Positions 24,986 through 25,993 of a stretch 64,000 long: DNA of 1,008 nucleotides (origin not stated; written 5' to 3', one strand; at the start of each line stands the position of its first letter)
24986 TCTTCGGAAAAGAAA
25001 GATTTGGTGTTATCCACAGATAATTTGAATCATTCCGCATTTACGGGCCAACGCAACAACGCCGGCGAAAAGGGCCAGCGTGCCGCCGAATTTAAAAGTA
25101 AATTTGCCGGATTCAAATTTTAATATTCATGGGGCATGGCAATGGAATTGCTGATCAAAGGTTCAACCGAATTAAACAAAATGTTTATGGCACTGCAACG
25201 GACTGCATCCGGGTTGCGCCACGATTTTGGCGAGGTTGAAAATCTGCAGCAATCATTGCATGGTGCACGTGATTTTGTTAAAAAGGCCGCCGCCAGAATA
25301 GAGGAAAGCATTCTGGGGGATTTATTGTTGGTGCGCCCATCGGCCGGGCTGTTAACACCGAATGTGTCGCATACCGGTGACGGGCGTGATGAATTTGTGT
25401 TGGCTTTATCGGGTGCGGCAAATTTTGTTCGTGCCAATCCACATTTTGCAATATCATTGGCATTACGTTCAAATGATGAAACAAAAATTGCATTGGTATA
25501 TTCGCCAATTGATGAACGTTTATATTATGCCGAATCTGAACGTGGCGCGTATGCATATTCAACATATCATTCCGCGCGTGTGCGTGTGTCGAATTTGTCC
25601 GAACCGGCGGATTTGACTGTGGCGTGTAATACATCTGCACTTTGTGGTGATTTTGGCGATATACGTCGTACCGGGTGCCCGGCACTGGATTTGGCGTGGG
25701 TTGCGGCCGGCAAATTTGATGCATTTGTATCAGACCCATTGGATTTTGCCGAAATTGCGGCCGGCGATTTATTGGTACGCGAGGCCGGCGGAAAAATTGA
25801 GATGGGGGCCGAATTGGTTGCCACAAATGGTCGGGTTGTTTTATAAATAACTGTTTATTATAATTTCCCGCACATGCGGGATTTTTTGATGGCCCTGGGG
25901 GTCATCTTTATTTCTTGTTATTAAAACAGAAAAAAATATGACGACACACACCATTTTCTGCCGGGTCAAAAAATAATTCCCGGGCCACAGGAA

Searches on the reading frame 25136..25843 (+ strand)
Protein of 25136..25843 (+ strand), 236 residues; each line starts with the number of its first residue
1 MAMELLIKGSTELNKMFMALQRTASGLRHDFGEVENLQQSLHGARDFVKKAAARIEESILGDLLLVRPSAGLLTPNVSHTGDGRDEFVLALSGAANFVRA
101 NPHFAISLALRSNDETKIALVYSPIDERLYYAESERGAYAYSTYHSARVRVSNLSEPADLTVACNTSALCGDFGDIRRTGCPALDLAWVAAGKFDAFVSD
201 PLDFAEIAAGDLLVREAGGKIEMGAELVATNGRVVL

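Call 54: search_protein_families(library=pfam, proteins=[window:25136-25843:+], max_evalue=0.1)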
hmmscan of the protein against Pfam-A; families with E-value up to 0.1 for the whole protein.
window:25136-25843:+ (236 aa): 1 family
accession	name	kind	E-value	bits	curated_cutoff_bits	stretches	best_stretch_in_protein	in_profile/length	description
PF00459.30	Inositol_P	-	3.7e-22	79.5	27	1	17-221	9-235/271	Inositol monophosphatase family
